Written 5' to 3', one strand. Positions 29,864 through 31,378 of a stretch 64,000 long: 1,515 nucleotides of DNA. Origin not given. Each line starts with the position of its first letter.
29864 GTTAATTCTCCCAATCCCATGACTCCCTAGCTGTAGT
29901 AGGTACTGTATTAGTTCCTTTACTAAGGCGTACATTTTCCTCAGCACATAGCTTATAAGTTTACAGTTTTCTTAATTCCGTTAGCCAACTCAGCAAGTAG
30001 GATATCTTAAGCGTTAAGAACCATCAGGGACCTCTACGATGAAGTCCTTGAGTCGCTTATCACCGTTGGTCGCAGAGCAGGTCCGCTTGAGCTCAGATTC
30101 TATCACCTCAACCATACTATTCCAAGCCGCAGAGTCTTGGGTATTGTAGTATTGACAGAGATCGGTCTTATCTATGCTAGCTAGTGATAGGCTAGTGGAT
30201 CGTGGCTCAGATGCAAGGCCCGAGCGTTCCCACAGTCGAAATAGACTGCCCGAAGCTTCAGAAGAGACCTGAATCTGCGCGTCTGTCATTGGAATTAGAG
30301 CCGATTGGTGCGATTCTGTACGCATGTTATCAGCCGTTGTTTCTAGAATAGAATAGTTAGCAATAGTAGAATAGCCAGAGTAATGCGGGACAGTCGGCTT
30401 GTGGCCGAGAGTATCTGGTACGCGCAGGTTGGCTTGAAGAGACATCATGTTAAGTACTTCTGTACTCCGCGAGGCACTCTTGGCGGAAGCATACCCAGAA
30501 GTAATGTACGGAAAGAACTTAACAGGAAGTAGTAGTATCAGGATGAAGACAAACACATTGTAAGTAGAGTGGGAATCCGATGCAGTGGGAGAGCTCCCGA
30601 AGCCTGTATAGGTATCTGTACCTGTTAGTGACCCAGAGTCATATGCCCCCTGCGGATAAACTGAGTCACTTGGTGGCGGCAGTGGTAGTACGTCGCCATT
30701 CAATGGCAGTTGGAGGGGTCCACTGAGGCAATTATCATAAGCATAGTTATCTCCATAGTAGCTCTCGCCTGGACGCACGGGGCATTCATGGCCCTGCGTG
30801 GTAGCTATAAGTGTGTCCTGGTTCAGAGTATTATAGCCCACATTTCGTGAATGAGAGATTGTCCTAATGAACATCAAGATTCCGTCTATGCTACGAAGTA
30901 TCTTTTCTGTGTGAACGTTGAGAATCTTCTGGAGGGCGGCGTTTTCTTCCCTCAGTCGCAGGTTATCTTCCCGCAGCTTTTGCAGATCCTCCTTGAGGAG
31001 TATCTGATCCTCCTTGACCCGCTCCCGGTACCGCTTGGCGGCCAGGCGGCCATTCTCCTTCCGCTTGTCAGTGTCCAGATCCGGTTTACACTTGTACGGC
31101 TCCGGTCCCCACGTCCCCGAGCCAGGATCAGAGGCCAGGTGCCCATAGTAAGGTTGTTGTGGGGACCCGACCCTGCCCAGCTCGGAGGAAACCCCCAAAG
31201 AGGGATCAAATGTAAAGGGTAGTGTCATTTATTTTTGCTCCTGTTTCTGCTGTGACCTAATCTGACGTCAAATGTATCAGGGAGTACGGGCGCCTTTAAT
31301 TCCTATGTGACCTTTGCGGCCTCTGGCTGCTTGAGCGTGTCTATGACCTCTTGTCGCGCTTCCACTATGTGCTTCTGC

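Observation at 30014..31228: Candidate bZIP transcription factor with a downstream hydrophobic segment (possibly membrane-tethered)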

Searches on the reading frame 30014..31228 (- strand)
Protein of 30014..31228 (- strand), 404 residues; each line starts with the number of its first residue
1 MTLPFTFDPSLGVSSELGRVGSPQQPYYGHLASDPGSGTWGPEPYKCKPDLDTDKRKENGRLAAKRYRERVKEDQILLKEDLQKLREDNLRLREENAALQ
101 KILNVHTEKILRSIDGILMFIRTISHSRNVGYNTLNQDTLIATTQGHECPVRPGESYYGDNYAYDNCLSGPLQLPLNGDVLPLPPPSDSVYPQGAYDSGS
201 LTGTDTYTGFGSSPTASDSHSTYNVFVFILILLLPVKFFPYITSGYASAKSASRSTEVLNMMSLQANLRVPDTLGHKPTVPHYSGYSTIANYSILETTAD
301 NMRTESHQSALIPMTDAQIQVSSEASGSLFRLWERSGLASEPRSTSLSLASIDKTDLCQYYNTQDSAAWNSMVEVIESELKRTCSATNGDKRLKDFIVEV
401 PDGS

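Call 3: search_protein_families(library=pfam, proteins=[window:30014-31228:-], max_evalue=10)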
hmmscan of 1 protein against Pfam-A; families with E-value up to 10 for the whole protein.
window:30014-31228:- (404 aa): 4 families
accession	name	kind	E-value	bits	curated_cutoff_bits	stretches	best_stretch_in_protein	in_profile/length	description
PF07716.20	bZIP_2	-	1.2e-10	41.7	22.3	1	48-101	1-53/54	Basic region leucine zipper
PF00170.26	bZIP_1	-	0.00018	22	27.6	1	54-102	7-55/64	bZIP transcription factor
PF06477.18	DUF1091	-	0.09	13.7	25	1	146-172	50-70/83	Protein of unknown function (DUF1091)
PF15898.10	PRKG1_interact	-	0.1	13.7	32.4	1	69-102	63-95/101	cGMP-dependent protein kinase interacting domain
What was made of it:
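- On ATF6/CREB3-type membrane-bound bZIPs: The C-terminal domain has no Pfam match (call 3).
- Checked: This is more than chance: Pfam bZIP_2 E = 1.2e-10, above the gathering score (call 3).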

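Call 4: search_solved_structures(query=window:30014-31228:-, max_evalue=10, show_alignments=3)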
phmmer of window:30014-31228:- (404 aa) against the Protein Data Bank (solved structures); distinct sequences matched with E-value up to 10: 3.
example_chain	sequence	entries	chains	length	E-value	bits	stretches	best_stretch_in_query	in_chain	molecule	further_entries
5c9n_A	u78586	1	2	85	0.67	12.1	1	58-111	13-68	Geminin coiled-coil domain-containing protein 1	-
8k86_A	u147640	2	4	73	0.71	12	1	48-100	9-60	Nuclear factor interleukin-3-regulated protein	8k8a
8k89_A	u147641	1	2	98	1.1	11.4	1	49-100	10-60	Nuclear factor interleukin-3-regulated protein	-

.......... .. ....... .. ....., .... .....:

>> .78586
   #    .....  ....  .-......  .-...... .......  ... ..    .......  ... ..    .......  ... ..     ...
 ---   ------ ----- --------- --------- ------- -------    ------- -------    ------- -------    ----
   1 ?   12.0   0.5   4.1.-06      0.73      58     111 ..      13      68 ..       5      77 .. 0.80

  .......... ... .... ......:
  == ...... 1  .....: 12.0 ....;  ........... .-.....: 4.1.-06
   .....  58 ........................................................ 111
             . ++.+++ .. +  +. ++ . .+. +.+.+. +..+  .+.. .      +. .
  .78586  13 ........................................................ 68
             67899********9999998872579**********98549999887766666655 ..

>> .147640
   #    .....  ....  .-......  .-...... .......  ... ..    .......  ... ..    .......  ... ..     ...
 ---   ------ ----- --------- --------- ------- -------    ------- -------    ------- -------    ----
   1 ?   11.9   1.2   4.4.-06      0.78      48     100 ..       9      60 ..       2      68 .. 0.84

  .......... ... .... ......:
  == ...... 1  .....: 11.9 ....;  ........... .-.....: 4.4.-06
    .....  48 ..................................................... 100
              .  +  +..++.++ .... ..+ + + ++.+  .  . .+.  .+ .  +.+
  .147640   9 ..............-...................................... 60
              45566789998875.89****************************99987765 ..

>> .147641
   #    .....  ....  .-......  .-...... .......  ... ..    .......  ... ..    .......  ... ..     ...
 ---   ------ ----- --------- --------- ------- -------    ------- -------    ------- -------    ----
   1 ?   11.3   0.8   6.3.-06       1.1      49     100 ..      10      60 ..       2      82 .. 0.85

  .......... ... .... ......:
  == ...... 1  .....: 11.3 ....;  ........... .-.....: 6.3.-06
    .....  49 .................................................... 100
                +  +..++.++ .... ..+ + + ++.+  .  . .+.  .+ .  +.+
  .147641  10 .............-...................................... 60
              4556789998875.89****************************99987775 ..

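Call 6: find_homologous_proteins(query=window:30014-31228:-, max_evalue=0.001)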
Query window:30014-31228:- (404 aa): 5 proteins with E <= 0.001 among 6167 candidates.
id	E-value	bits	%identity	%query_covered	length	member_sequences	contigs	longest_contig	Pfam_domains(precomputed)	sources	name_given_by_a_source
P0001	2.3e-265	898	98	100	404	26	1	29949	PF07716.21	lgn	-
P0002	1.6e-220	750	84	100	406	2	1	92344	PF00170.27,PF07716.21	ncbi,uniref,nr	ncbi:Hypothetical protein GLP15_1699 [Giardia lamblia P15]|uniref:BZIP domain-containing protein n=1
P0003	1.0e-167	576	66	100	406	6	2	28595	PF07716.21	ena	-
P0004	1.3e-149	517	61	100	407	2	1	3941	PF07716.21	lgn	-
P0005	3.8e-138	479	58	100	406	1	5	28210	PF00170.27,PF07716.21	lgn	-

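Call 9: list_cluster_members(proteins=[window:30017-31228:-, P0002, P0003, P0005])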
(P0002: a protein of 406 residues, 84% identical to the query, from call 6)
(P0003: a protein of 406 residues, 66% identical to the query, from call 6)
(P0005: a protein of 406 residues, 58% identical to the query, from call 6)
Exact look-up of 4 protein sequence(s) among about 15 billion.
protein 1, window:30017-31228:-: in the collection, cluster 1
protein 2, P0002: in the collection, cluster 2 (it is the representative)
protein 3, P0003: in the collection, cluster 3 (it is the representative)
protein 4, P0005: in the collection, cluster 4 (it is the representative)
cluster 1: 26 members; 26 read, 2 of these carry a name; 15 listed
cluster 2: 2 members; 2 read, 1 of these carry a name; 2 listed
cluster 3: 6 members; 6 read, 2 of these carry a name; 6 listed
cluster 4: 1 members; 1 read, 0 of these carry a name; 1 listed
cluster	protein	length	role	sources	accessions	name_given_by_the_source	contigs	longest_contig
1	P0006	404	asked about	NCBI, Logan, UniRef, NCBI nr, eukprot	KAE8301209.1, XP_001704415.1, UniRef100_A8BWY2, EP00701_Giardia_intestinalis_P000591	bZIP family protein [Giardia duodenalis] | BZIP family protein n=1 Tax=Giardia intestinalis (strain ATCC 50803 / WB clone C6) ... | bZIP family protein [Giardia intestinalis]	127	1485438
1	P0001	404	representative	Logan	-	-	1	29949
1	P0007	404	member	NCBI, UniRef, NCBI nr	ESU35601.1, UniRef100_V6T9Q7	Hypothetical protein DHA2_153705 [Giardia duodenalis] | BZIP domain-containing protein n=1 Tax=Giardia intestinalis TaxID=5741 RepID=V6T9Q7_GIAIN | Hypothetical protein DHA2_153705 [Giardia intestinalis]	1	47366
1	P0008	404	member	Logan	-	-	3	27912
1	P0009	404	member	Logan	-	-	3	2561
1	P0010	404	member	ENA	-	-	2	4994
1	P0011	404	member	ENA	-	-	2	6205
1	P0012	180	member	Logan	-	-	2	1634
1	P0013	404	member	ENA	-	-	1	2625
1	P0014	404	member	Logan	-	-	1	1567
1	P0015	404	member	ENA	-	-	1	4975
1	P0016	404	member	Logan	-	-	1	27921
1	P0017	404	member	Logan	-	-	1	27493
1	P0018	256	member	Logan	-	-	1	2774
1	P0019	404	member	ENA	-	-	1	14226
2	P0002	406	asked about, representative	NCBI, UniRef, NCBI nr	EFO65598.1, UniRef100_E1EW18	Hypothetical protein GLP15_1699 [Giardia lamblia P15] | BZIP domain-containing protein n=1 Tax=Giardia intestinalis (strain P15) TaxID=658858 ...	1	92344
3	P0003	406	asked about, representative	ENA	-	-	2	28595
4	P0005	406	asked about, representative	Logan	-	-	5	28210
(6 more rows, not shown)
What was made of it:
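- Checked: The organism is Giardia: the protein is an exact match to G. intestinalis WB XP_001704415.1 (call 9).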

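Call 27: predict_structure(alignment_id=A1)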
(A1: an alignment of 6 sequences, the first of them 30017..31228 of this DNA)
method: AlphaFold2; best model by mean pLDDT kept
length: 404 residues; sequences in the alignment: 6
mean_pLDDT: 38.7   pTM: 0.21
mean pLDDT of the five models: 38.7, 37.7, 37.4, 35.9, 35.9
residues with pLDDT >= 90: 1; 70-90: 39; 50-70: 29; < 50: 335
segments of 3 or more residues with pLDDT < 50: 1-34, 36-38, 112-404
pLDDT, mean of each block of 10 residues (from residue 1): 36 37 38 43 50 64 83 86 85 73 56 47 44 33 28 28 27 28 30 25 25 29 32 36 30 30 26 29 24 27 26 26 28 31 27 32 35 37 40 37 34
secondary structure, 60 per line:
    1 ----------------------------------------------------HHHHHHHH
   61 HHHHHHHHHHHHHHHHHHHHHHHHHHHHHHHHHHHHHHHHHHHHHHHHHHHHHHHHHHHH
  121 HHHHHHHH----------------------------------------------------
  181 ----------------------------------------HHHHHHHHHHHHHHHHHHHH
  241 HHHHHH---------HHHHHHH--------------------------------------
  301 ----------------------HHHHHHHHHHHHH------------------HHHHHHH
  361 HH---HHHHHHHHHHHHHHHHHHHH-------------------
elements in order: H53-128 H221-246 H256-262 H323-335 H354-362 H366-385
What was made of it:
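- On bZIP superfamily: AF2 helix 53-128 (call 27).
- AF2 gives a continuous helix over residues 53-128, block-mean pLDDT 83-86 over 61-90 (call 27). AF2 confidence for the hydrophobic helix and the whole C-terminal half is very low (call 27). AF2 gives no confident model either way (call 27).
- Tried and rejected: Mean pLDDT is 38.7 and only the bZIP helix is confident (call 27), so matches would be meaningless.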

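Call 29: search_protein_representatives(alignment_id=A1)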
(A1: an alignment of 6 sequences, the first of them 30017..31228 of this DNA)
Query: 6 sequences, 407 profile positions. Proteins with E-value up to 0.001 (for the whole library): 3; up to 1e-10: 1; up to 1e-30: 1. The best 3 are listed.
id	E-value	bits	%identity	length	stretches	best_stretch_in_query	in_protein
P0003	1.3e-236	801.7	-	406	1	1-407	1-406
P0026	6.1e-06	41.9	-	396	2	45-105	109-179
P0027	2.9e-04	36.4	-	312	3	53-124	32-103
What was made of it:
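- On ATF6/CREB3-type membrane-bound bZIPs: A full-length profile against 1.84 billion representatives returns only Giardia proteins plus one PAR bZIP (call 29).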

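Call 31: list_cluster_members(proteins=[P0027, P0004])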
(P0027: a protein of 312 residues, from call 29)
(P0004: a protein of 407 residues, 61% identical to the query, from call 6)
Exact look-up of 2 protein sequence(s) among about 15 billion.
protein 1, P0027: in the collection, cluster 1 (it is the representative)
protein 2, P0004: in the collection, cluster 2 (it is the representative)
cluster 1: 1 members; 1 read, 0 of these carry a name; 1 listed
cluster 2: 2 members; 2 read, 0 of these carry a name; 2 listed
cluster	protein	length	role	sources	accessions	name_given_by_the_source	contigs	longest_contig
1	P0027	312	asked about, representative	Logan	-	-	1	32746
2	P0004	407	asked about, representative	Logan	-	-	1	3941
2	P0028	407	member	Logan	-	-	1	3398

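Call 34: find_encoding_contigs(protein=P0027, flank=8000, max_places=3)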
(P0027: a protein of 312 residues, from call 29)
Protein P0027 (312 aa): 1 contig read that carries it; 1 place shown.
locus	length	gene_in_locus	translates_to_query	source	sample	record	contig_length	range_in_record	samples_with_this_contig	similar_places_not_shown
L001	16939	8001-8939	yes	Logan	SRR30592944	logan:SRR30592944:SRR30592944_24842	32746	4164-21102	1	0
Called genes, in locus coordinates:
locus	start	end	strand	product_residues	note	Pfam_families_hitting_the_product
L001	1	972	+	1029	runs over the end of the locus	PF00240:ubiquitin (weak), PF16796:Microtub_bd, PF00225:Kinesin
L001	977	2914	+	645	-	-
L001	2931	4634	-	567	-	PF03074:GCS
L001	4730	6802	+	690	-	-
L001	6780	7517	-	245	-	PF00849:PseudoU_synth_2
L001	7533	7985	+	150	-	PF01922:SRP19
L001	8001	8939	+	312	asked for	PF07716:bZIP_2 (weak)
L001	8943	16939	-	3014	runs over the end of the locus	-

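Call 36: search_protein_families(library=pfam, proteins=[P0027], max_evalue=0.01)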
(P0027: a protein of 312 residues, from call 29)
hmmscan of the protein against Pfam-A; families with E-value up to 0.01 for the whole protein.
P0027 (312 aa): 1 family
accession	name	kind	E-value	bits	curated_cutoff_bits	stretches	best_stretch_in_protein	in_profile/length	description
PF07716.20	bZIP_2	-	1.7e-06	28.5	22.3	1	32-80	4-52/54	Basic region leucine zipper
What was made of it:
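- bZIP: Pfam bZIP_2 41.7 bits against a gathering score of 22.3, E 1.2e-10 (call 3); also above the cut-off in the G. muris-clade orthologue (28.5 bits, call 36).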

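Call 46: find_homologous_proteins(query=P0027, max_evalue=0.1)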
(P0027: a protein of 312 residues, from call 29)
Query P0027 (312 aa): 2 proteins with E <= 0.1 among 3834 candidates.
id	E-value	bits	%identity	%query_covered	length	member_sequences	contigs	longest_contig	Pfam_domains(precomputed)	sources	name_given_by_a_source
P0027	2.2e-199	679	100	100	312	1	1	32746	PF07716.21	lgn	-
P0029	1.1e-151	522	79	100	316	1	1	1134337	PF07716.21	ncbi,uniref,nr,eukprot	ncbi:bZIP transcription factor domain protein [Giardia muris]|uniref:BZIP transcription factor domai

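Call 48: find_encoding_contigs(protein=P0003, flank=4000, max_places=1)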
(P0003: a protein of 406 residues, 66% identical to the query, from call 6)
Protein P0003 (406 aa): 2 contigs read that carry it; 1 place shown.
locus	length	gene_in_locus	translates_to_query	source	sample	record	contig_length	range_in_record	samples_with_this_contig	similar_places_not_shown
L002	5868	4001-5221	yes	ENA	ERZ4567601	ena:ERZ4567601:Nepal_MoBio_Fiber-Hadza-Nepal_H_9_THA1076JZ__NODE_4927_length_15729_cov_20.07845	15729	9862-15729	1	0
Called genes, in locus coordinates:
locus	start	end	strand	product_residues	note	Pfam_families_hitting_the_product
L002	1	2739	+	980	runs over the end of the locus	-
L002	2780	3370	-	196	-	PF00849:PseudoU_synth_2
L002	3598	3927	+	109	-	PF01922:SRP19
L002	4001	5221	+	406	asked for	PF07716:bZIP_2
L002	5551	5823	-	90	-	-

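Call 49: find_encoding_contigs(protein=P0005, flank=4000, max_places=1)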
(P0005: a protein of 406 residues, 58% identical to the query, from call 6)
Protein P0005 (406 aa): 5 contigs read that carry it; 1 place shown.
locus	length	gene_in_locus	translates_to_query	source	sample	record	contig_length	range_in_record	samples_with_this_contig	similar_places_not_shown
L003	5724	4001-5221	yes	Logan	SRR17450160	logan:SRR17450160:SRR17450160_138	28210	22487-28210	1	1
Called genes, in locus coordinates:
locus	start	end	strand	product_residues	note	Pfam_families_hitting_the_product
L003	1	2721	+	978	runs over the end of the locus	-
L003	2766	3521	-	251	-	PF00849:PseudoU_synth_2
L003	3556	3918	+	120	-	PF01922:SRP19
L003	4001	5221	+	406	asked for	PF00170:bZIP_1 (weak), PF07716:bZIP_2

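Call 50: find_encoding_contigs(protein=P0002, flank=4000, max_places=1)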
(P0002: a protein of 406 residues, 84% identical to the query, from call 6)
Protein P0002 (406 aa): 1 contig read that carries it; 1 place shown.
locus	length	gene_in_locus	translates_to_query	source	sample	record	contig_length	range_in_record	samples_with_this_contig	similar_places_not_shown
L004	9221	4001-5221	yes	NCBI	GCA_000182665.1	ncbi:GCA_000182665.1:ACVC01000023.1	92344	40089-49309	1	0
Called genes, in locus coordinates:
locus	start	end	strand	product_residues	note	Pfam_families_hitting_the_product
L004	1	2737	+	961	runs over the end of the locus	-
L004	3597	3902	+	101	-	PF01922:SRP19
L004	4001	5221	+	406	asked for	PF00170:bZIP_1 (weak), PF07716:bZIP_2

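Call 51: find_encoding_contigs(protein=P0029, flank=4000, max_places=1)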
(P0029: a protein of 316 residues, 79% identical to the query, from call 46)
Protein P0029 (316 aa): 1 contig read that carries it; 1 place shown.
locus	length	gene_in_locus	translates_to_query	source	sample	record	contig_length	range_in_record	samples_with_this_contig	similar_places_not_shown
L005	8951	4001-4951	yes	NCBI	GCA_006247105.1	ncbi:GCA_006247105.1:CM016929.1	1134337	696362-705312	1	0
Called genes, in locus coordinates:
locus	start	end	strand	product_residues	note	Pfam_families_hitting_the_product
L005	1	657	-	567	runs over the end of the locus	PF03074:GCS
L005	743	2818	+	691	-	-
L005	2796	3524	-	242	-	PF00849:PseudoU_synth_2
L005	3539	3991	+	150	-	PF01922:SRP19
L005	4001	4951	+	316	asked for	PF07716:bZIP_2 (weak)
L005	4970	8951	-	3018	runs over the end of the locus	-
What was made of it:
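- Orthology is secured by synteny (calls 34, 36, 48-51).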

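Call 55: search_solved_structures(query=A2, max_evalue=0.01, show_alignments=3)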
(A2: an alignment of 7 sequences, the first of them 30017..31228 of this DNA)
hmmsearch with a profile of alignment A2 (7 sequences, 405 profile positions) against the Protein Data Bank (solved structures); distinct sequences matched with E-value up to 0.01: 2.
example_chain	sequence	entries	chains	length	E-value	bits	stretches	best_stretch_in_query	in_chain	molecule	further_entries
8k86_A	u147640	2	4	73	0.005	19.3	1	57-102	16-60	Nuclear factor interleukin-3-regulated protein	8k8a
8k89_A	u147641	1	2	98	0.0062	19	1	57-102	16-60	Nuclear factor interleukin-3-regulated protein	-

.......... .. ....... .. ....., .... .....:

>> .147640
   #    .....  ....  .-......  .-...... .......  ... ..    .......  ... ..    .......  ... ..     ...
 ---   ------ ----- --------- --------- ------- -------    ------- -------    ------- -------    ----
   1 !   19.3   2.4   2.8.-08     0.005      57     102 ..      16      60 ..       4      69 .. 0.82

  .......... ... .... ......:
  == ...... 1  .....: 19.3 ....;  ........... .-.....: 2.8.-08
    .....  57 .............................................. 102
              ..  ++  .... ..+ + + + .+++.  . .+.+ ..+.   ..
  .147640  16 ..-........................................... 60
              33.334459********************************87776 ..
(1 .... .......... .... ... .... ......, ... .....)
